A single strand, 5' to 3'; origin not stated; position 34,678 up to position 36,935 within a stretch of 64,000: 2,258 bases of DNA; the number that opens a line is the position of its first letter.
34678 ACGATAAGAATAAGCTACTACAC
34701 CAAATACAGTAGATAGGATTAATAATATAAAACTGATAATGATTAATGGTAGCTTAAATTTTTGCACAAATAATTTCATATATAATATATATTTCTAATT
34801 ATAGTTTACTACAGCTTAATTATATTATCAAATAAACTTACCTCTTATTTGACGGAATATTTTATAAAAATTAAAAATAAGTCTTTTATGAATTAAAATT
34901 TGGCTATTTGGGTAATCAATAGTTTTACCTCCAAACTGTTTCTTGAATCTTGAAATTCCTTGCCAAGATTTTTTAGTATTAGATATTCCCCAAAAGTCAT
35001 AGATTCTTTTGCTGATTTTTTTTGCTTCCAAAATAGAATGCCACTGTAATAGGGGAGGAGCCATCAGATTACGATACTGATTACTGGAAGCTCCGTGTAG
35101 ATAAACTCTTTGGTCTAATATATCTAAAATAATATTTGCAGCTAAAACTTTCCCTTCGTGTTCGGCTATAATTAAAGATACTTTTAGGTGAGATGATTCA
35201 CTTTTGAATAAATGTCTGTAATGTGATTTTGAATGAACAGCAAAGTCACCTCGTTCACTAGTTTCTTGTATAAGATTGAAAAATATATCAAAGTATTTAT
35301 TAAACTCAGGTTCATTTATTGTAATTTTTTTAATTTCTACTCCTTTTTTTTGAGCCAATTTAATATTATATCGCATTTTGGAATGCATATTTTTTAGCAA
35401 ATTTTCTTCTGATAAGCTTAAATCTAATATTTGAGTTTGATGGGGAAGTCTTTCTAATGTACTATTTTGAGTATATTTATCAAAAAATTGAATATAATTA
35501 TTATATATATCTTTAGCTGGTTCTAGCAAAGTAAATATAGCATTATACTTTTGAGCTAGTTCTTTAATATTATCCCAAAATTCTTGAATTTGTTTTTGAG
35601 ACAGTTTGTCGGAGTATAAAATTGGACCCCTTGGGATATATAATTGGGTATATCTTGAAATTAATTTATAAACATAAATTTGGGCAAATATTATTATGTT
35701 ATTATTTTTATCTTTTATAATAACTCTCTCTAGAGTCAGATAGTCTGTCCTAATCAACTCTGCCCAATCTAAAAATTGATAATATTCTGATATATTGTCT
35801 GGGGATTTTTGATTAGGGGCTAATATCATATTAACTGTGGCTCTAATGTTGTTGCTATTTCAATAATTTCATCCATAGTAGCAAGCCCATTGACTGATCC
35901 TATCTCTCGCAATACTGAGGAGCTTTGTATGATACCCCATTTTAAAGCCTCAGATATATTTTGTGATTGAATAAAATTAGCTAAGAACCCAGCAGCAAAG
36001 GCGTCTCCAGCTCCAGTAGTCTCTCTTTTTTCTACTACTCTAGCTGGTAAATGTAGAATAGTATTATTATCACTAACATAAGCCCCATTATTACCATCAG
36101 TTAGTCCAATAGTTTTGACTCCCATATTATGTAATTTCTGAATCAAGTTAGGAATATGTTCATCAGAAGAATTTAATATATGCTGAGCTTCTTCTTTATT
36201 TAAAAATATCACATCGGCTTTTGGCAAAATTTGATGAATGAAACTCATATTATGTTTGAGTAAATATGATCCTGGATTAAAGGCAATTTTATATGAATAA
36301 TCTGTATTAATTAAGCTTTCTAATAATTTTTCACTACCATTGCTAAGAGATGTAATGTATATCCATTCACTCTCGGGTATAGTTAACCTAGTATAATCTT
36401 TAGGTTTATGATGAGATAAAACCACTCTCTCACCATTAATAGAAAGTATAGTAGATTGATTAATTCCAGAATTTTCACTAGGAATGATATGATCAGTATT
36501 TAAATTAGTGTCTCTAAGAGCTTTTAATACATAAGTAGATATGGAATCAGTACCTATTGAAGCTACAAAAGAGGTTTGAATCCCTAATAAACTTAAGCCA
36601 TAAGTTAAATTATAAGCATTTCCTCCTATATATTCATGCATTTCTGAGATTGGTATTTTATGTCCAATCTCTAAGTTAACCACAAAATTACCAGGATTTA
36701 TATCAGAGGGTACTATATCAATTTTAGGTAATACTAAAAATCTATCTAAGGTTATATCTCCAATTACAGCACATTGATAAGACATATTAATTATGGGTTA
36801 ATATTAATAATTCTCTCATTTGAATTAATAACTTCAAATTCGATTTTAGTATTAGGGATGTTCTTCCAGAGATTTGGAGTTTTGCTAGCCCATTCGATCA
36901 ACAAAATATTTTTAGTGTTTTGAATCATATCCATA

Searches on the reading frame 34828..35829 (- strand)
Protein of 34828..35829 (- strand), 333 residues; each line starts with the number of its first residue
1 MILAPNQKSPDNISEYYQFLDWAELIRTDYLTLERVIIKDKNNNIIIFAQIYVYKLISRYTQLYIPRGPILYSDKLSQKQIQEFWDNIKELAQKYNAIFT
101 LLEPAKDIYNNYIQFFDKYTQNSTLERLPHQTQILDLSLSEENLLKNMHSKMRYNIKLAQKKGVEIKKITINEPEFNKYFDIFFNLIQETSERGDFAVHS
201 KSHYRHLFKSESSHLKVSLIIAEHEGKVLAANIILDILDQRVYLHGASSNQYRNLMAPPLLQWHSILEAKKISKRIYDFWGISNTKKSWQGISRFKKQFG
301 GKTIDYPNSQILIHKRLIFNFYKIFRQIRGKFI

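Call 100: search_protein_families(library=pfam, proteins=[window:34828-35829:-], max_evalue=0.00001)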
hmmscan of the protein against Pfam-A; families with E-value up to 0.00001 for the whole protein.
window:34828-35829:- (333 aa): 2 families
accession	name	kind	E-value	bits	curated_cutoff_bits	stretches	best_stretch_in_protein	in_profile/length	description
PF02388.22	FemAB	-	2e-39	136.1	24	3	222-325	300-404/406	FemAB family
PF13480.13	Acetyltransf_6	-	1.3e-09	38.7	22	1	150-281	1-136/143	Acetyltransferase (GNAT) domain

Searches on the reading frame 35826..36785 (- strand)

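Call 100: search_protein_families(library=pfam, proteins=[window:35826-36785:-], max_evalue=0.00001)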
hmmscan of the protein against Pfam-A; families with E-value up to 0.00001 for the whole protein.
window:35826-36785:- (319 aa): 2 families
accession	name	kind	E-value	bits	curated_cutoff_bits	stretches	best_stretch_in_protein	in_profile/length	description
PF00294.29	PfkB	-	5.1e-36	125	25.8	1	45-299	27-297/302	pfkB family carbohydrate kinase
PF08543.17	Phos_pyr_kin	-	2.7e-09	37.2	27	1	180-284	110-224/246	Phosphomethylpyrimidine kinase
